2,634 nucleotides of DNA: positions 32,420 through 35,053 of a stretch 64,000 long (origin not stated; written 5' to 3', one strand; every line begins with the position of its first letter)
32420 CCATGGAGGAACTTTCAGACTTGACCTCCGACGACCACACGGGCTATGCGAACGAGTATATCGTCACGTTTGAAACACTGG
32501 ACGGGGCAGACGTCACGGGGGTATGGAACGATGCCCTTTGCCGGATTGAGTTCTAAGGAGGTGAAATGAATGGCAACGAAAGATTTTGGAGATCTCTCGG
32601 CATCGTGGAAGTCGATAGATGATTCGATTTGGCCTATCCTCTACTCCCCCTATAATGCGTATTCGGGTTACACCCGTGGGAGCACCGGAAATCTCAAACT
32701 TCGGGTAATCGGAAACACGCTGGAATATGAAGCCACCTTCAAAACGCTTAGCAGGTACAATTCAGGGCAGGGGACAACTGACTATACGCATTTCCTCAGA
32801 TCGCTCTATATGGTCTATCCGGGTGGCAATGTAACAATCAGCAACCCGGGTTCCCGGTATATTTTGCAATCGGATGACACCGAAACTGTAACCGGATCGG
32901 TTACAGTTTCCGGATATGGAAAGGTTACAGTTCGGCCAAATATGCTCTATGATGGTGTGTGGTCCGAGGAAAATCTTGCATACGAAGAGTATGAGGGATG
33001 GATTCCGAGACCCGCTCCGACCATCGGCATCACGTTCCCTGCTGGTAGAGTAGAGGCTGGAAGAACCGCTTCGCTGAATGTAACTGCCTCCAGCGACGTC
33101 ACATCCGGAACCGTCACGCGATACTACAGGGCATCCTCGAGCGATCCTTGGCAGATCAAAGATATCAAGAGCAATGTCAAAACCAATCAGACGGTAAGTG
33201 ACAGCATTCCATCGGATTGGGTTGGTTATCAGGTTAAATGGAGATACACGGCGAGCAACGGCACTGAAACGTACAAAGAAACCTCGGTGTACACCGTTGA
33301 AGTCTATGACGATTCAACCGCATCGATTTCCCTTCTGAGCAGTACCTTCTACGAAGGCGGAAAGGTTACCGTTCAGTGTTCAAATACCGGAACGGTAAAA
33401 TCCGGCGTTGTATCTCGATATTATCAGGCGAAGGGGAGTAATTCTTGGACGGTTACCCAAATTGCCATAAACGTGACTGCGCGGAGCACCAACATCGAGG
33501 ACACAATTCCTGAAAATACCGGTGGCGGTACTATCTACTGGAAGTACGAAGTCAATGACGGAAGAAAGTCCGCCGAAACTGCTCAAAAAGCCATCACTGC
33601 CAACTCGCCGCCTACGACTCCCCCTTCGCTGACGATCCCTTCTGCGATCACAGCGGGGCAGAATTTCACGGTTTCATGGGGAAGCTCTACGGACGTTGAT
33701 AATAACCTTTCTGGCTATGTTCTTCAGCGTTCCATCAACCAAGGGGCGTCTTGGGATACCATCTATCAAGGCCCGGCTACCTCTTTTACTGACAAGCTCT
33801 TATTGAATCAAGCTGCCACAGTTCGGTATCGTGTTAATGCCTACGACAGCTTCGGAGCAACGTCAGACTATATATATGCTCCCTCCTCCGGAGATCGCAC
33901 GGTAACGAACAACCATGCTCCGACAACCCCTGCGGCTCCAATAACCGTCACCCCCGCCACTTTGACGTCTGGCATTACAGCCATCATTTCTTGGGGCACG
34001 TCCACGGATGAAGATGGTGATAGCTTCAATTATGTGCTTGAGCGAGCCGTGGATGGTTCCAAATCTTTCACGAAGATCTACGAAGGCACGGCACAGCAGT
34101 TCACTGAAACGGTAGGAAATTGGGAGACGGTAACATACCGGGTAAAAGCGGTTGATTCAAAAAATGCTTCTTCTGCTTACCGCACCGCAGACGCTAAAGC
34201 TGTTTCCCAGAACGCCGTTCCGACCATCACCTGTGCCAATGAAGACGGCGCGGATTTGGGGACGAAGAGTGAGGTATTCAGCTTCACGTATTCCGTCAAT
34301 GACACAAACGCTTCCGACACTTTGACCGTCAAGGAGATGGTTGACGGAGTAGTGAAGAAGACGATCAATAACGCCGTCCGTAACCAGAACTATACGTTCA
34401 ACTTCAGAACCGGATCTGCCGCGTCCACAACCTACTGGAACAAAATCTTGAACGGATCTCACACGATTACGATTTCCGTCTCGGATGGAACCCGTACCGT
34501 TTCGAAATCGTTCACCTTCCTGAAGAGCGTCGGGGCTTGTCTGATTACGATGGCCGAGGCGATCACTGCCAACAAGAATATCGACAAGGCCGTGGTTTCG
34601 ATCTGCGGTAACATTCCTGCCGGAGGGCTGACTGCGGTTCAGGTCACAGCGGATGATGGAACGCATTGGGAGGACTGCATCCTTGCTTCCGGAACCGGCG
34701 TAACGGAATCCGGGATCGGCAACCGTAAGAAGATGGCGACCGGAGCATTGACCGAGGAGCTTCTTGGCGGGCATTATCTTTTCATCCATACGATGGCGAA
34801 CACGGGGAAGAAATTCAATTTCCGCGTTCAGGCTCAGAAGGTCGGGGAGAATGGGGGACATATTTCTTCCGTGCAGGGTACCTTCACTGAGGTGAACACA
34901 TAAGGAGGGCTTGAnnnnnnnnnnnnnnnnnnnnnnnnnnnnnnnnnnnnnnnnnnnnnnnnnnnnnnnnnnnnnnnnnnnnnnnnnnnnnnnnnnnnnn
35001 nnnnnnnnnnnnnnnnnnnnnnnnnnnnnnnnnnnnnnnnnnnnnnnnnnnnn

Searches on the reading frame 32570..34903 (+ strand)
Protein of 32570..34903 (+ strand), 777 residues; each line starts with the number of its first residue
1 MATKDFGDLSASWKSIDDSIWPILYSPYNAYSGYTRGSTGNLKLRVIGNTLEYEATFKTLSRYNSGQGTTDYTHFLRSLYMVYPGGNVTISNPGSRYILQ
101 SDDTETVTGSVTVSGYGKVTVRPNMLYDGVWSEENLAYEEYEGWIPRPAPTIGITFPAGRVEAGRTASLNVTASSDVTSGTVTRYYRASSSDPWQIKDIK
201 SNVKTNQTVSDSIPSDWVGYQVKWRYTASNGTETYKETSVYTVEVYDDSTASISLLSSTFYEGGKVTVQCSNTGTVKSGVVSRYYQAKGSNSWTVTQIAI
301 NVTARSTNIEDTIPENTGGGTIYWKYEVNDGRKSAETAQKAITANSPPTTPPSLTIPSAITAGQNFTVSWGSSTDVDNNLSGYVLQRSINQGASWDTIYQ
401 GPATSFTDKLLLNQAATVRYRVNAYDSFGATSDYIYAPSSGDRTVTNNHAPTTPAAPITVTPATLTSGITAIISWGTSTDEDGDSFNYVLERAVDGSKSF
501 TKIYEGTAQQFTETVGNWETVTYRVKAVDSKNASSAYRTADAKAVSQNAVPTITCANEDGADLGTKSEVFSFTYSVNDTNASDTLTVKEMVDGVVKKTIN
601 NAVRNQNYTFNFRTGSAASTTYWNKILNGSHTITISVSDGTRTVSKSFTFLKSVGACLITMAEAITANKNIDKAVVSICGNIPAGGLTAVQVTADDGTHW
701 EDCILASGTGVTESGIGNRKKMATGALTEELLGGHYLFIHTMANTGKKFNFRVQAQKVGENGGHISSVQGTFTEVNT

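Call 9: search_protein_families(library=phrogs, proteins=[window:32570-34903:+], max_evalue=0.00001)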
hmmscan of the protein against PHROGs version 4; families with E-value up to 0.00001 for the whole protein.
window:32570-34903:+ (777 aa): 3 families
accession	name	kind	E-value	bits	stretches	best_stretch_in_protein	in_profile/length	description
phrog_10993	-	head and packaging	3.1e-85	288.1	2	439-704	252-509/556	Hoc-like head decoration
phrog_21129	-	unknown function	9e-26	91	2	445-547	492-593/1494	-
phrog_36643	-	unknown function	1.2e-13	51.7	1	529-672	164-298/575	-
